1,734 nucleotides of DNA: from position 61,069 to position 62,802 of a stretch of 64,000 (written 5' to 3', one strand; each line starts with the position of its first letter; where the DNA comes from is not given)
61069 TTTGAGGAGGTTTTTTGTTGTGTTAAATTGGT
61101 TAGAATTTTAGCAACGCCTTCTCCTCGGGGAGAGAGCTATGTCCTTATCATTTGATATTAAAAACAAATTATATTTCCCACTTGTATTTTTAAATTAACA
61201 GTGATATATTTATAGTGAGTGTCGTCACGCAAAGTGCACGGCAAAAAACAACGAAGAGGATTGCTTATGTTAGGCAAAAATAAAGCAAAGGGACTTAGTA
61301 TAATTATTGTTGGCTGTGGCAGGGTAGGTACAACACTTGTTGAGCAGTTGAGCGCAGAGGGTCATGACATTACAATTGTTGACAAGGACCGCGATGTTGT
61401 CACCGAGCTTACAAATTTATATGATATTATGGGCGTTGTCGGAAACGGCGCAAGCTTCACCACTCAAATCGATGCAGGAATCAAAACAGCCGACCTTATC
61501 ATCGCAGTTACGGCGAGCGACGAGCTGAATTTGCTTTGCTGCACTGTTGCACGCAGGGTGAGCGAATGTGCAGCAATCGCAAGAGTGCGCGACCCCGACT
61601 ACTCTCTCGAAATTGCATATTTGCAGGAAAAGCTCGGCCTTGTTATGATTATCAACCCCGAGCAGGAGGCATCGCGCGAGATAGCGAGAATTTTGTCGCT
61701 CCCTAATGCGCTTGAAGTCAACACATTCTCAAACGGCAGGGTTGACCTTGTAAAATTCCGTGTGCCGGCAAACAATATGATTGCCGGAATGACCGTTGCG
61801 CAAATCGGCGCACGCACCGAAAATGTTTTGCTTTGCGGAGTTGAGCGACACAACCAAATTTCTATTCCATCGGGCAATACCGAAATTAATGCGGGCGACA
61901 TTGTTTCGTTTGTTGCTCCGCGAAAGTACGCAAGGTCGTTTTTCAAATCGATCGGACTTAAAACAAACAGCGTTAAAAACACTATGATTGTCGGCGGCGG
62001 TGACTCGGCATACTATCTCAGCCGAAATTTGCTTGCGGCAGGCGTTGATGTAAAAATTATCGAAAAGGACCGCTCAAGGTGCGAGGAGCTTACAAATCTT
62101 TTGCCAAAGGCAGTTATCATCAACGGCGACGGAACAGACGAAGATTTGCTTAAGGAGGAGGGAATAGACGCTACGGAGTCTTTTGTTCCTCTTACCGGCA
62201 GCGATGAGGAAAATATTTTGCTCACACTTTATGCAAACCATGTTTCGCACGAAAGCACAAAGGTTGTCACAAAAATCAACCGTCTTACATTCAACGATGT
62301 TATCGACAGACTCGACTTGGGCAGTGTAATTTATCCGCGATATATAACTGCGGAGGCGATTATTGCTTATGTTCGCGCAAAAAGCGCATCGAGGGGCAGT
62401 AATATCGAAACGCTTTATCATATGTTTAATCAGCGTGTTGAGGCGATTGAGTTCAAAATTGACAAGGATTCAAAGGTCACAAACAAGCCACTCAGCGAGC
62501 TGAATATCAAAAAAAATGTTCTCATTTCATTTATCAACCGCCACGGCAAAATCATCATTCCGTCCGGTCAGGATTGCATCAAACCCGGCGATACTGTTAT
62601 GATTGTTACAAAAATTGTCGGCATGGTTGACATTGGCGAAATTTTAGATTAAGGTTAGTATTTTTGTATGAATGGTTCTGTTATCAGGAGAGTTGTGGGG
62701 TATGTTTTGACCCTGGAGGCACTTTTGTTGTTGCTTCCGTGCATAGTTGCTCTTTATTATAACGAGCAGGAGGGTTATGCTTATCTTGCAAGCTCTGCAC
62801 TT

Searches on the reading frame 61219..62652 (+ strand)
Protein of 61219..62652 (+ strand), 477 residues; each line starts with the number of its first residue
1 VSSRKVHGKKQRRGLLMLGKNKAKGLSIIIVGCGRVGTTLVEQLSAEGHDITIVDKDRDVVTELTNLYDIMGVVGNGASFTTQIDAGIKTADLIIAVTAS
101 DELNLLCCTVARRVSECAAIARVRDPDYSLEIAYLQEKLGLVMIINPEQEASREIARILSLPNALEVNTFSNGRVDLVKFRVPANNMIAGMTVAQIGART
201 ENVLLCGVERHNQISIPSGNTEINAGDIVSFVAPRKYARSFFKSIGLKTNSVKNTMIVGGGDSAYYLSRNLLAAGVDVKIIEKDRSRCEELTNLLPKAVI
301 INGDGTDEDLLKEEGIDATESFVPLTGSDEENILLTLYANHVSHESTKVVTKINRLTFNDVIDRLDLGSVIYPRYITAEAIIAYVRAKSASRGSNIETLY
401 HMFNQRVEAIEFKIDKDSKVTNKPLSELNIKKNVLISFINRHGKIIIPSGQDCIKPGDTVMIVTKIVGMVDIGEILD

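Call 9: search_protein_families(library=pfam, proteins=[window:61219-62652:+], max_evalue=0.001)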
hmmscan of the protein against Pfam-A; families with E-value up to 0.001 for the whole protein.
window:61219-62652:+ (477 aa): 15 families
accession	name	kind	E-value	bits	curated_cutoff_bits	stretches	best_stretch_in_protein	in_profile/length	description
PF02254.24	TrkA_N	-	7e-48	162.2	23.8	2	28-147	1-116/116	TrkA-N domain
PF02080.26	TrkA_C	-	4.5e-26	91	27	2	177-245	1-70/71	TrkA-C domain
PF13241.12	NAD_binding_7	-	3.6e-12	47.2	22.1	1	23-112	5-83/104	Putative NAD(P)-binding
PF01488.26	Shikimate_DH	-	7.7e-08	32.9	24.3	1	22-106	9-91/138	Shikimate / quinate 5-dehydrogenase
PF03807.23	F420_oxidored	-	6.1e-07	30.4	21.6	0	28-69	2-45/94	NADP oxidoreductase coenzyme F420-dependent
PF01494.25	FAD_binding_3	-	2.4e-05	24.2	22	0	255-302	4-46/349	FAD binding domain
PF07992.20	Pyr_redox_2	-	3.9e-05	23.7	26.1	0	27-69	2-44/291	Pyridine nucleotide-disulphide oxidoreductase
PF02558.23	ApbA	-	4.8e-05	23.5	22.2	0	28-62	1-34/150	Ketopantoate reductase PanE/ApbA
PF13450.12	NAD_binding_8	-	0.00016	22.3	21.9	0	30-60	1-31/68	NAD(P)-binding Rossmann-like domain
PF01262.27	AlaDh_PNT_C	-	0.0003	20.7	23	0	14-96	16-98/214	Alanine dehydrogenase/PNT, C-terminal domain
PF03721.20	UDPG_MGDP_dh_N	-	0.00038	20.5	27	0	28-66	3-41/187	UDP-glucose/GDP-mannose dehydrogenase family, NAD binding domain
PF00070.33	Pyr_redox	-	0.0005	21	22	0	255-284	2-31/82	Pyridine nucleotide-disulphide oxidoreductase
PF03435.24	Sacchrp_dh_NADP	-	0.00068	20.4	25.1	0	28-65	1-40/129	Saccharopine dehydrogenase NADP binding domain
PF00899.27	ThiF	-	0.00068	19.3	28.1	0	19-58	14-54/238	ThiF family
PF03446.21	NAD_binding_2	-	0.00082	19.9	21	0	28-97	2-62/161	NAD binding domain of 6-phosphogluconate dehydrogenase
